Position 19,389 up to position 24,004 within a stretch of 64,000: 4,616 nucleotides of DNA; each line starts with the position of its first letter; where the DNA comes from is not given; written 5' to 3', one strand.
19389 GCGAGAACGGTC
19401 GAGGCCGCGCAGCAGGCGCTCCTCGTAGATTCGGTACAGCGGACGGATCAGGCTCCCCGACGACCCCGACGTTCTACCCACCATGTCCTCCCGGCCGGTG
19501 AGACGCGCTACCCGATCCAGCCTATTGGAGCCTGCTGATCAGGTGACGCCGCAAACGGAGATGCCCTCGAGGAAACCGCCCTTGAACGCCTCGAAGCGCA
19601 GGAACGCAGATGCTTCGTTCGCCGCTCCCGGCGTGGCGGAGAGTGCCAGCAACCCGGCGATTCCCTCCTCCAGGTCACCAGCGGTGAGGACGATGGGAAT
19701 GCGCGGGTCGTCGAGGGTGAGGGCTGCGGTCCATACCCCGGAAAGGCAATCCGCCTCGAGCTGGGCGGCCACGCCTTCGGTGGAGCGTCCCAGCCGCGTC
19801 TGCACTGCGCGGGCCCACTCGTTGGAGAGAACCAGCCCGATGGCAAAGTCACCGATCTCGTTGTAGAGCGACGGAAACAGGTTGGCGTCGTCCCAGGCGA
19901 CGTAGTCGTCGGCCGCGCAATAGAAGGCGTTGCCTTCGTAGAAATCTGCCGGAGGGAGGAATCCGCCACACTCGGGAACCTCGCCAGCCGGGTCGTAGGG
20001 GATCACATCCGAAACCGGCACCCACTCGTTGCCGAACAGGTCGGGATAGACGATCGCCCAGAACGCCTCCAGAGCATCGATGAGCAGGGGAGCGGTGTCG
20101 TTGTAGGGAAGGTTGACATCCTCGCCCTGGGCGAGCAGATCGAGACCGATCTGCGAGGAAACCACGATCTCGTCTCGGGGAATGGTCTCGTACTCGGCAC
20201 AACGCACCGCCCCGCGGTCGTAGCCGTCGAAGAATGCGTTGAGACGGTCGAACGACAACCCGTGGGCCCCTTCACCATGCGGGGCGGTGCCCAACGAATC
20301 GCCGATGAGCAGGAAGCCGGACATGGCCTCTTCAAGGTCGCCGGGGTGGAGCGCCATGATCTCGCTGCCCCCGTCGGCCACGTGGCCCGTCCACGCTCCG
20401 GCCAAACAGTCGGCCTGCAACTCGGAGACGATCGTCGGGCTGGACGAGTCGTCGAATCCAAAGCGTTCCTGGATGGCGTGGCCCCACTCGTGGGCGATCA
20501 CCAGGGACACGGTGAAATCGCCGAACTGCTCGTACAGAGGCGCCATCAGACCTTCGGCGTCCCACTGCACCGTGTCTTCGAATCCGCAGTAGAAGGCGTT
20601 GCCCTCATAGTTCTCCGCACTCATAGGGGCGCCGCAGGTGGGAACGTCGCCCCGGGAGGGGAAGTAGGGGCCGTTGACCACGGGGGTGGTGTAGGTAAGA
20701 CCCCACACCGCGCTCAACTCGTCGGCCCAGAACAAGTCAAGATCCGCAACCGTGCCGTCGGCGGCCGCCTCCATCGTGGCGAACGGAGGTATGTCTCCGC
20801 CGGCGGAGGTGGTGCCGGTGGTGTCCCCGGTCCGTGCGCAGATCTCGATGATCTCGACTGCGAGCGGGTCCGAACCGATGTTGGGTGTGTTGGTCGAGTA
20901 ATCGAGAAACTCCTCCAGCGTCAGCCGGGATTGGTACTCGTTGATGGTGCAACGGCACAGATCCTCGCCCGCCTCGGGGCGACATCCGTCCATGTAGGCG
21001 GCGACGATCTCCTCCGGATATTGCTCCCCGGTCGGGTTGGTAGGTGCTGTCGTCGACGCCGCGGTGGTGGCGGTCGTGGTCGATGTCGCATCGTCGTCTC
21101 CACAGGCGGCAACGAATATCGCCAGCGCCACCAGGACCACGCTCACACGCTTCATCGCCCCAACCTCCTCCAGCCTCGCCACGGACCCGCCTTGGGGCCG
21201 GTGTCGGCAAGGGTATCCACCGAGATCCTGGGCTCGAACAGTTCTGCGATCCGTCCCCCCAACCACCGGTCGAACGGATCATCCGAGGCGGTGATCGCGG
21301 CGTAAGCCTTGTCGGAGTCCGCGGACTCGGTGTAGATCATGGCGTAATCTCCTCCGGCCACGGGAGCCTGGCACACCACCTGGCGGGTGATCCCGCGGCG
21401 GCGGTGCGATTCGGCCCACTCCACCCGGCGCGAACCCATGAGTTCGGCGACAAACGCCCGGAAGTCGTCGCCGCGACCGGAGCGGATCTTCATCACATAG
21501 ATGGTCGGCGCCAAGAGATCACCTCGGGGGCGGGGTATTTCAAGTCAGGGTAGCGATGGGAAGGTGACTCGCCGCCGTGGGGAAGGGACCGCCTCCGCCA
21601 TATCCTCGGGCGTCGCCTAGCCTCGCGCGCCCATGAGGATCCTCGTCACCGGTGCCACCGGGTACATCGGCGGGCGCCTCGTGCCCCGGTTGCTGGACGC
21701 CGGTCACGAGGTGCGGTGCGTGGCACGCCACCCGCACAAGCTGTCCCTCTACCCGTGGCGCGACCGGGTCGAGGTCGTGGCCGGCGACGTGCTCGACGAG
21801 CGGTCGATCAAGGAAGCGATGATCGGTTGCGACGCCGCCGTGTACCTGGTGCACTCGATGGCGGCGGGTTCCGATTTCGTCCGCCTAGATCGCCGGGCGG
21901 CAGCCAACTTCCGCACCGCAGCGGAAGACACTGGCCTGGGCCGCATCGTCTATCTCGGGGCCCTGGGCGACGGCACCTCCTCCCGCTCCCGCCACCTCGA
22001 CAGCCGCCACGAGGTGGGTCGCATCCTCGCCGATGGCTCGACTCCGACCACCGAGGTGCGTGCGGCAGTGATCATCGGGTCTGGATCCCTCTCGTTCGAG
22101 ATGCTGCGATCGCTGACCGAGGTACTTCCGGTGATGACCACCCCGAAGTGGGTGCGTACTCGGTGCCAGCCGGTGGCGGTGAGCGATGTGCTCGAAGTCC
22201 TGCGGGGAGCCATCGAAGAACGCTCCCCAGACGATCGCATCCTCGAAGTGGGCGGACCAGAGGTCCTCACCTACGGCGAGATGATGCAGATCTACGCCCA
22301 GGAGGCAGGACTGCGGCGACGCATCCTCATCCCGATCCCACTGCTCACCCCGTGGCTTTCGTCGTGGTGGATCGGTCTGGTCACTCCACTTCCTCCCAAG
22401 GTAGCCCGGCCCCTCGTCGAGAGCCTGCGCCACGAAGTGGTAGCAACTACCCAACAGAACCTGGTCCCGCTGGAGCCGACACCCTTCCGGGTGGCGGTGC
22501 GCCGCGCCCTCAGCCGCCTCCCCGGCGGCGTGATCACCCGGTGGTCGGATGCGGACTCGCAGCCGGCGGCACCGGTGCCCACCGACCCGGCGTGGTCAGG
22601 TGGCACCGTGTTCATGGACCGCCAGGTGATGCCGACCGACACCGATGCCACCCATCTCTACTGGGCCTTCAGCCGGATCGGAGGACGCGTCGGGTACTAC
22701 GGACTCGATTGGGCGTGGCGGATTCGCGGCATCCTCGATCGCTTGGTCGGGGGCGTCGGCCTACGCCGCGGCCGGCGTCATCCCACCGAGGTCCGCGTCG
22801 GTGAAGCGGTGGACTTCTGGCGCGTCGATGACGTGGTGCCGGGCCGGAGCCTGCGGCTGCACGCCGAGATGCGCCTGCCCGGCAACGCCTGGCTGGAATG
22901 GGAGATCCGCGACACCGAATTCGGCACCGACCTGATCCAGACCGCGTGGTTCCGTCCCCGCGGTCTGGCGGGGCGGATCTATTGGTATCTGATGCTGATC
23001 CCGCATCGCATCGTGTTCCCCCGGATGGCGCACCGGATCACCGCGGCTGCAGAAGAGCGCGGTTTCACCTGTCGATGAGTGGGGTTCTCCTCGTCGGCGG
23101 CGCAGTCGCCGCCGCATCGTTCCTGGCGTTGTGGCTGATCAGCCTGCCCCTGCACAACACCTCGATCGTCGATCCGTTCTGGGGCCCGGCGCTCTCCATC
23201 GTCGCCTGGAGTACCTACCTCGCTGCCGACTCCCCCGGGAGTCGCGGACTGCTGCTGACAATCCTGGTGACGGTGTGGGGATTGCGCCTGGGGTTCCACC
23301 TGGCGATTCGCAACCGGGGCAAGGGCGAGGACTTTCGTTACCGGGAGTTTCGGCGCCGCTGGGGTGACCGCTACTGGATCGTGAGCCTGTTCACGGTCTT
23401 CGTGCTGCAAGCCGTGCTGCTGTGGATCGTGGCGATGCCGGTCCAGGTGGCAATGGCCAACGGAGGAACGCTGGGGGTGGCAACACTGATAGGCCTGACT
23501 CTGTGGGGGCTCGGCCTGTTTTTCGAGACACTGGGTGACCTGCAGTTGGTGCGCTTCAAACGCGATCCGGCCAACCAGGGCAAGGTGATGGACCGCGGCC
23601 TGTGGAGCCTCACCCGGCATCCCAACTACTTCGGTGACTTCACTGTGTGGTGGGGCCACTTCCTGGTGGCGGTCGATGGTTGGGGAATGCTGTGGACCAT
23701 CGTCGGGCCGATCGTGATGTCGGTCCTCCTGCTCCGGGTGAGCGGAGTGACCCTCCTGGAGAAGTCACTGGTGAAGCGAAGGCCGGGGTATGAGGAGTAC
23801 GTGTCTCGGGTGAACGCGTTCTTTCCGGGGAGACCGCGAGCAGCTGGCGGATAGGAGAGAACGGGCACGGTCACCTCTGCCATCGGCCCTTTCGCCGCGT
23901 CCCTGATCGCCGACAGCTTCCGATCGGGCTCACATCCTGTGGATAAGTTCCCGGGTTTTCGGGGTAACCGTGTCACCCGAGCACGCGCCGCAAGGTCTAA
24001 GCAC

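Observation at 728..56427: Five families of period-7 tandem arrays seen only in intergenic DNA, many abutting stop codons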

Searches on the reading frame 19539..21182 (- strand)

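Call 78: search_protein_families(library=pfam, proteins=[window:19539-21182:-], max_evalue=0.00001)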
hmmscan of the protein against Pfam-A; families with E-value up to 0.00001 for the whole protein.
window:19539-21182:- (547 aa): 1 family
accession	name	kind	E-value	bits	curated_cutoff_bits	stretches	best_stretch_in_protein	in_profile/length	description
PF04228.19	Zn_peptidase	-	1.8e-21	77.3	23.2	1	141-326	89-284/290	Putative neutral zinc metallopeptidase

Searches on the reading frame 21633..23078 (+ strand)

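Call 78: search_protein_families(library=pfam, proteins=[window:21633-23078:+], max_evalue=0.00001)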
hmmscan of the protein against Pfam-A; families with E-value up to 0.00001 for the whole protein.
window:21633-23078:+ (481 aa): 5 families
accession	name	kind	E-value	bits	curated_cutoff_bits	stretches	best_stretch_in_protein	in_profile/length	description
PF11066.14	DUF2867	-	1.8e-28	100.1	27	1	321-465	1-142/142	Protein of unknown function (DUF2867)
PF13460.12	NAD_binding_10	-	1.5e-21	77.6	27.2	1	7-134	1-123/184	NAD(P)H-binding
PF05368.20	NmrA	-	3.5e-12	47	27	1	2-146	4-152/298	NmrA-like family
PF01370.27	Epimerase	-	5.7e-11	42.7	20.9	1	3-110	1-115/240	NAD dependent epimerase/dehydratase family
PF01073.25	3Beta_HSD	-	6.4e-06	25.8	22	1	4-73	1-74/280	3-beta hydroxysteroid dehydrogenase/isomerase family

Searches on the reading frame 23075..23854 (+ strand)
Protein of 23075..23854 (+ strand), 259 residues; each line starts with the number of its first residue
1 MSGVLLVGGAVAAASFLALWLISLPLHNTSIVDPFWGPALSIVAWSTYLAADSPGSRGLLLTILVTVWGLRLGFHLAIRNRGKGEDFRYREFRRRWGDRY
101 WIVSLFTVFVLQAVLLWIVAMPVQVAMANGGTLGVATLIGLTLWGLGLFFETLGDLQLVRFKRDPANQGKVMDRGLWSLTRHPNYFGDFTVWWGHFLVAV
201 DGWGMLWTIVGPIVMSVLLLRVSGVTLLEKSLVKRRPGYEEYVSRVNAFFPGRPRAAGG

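Call 78: search_protein_families(library=pfam, proteins=[window:23075-23854:+], max_evalue=0.00001)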
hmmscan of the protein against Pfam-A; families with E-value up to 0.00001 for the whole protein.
window:23075-23854:+ (259 aa): 2 families
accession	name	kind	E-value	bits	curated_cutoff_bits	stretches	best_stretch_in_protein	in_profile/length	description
PF06966.17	DUF1295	-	1.2e-75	254.5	20.4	1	19-245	1-234/235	Protein of unknown function (DUF1295)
PF02544.21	Steroid_dh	-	5.2e-07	30.2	22.6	1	135-210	40-115/150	3-oxo-5-alpha-steroid 4-dehydrogenase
